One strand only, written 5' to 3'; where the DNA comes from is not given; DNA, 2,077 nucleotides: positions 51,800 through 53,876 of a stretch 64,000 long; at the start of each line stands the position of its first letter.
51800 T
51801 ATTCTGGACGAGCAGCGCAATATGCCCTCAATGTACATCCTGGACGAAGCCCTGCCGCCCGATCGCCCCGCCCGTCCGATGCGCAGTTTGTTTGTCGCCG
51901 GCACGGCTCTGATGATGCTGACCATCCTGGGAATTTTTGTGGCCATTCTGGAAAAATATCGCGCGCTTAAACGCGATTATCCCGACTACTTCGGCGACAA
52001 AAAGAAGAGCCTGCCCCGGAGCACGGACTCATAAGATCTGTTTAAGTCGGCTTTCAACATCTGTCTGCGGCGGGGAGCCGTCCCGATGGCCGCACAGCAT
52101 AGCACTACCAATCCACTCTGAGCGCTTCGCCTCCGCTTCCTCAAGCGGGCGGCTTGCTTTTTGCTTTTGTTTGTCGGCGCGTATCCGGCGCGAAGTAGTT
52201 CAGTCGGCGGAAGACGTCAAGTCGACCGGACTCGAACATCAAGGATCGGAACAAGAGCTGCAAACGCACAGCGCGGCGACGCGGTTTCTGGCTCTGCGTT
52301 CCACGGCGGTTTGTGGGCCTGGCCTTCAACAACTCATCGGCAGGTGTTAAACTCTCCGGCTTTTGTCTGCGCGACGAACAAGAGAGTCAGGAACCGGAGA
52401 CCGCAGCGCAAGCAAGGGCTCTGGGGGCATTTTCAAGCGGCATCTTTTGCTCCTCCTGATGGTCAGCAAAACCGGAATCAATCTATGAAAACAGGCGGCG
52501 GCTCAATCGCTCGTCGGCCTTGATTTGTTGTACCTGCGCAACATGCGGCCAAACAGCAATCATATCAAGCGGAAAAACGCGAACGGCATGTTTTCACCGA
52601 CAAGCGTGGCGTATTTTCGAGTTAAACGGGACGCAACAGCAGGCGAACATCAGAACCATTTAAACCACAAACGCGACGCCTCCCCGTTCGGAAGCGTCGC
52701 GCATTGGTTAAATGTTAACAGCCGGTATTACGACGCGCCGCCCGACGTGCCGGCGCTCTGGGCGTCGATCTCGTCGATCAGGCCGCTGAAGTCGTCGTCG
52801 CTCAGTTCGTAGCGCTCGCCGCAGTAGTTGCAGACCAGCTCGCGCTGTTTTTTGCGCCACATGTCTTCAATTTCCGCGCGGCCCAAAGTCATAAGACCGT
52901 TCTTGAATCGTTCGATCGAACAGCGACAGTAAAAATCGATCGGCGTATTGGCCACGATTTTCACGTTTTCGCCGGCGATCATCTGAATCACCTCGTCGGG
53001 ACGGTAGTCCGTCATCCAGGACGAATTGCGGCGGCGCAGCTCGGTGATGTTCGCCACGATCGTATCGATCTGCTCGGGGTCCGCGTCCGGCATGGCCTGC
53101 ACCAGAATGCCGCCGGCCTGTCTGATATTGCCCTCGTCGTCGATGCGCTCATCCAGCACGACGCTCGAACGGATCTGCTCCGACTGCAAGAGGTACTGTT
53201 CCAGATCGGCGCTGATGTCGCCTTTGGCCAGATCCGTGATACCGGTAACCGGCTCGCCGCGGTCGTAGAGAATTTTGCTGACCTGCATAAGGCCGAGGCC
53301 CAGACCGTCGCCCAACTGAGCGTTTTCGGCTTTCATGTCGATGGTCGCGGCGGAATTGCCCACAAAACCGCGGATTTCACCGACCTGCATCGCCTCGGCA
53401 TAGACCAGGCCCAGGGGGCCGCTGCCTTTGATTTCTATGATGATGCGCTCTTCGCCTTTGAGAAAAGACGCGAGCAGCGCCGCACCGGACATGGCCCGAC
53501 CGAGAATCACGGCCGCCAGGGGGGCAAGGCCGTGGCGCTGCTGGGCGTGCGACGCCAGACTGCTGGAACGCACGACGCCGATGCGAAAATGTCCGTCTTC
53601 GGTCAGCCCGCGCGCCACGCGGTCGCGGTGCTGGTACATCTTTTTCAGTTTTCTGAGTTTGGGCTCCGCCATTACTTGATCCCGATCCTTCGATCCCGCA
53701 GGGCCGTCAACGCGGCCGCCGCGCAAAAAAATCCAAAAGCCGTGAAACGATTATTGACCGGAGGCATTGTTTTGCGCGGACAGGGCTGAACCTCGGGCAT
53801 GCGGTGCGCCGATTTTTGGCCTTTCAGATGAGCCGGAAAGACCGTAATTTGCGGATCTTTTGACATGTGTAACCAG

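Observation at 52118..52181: Two ~64-bp near-identical terminator-like repeats 43 kb apart in inverted orientation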

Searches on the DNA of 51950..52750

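Call 27: search_rna_families(source=window, start=51950, end=52750, threshold=evalue, max_evalue=10)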
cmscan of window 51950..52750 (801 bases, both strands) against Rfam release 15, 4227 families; matches with E-value up to 10: 0.
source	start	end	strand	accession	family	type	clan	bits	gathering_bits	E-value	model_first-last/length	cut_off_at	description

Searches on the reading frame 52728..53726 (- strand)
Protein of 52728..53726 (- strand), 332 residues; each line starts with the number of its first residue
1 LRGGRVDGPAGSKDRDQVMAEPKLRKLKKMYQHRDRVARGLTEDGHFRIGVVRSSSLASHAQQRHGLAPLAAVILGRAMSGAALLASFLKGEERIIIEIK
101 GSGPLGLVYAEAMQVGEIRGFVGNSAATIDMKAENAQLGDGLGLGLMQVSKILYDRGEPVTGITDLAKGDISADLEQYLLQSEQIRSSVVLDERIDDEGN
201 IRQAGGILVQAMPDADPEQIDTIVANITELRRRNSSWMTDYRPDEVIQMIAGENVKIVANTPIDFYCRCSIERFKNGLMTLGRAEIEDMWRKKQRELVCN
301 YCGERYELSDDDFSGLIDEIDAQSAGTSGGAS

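Call 19: search_protein_families(library=pfam, proteins=[window:52728-53726:-])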
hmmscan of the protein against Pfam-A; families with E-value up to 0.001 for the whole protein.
window:52728-53726:- (332 aa): 1 family
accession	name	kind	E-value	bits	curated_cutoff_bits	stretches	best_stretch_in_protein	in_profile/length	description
PF01430.24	HSP33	-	8.6e-73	245.6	21.4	1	35-308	1-272/273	Hsp33 protein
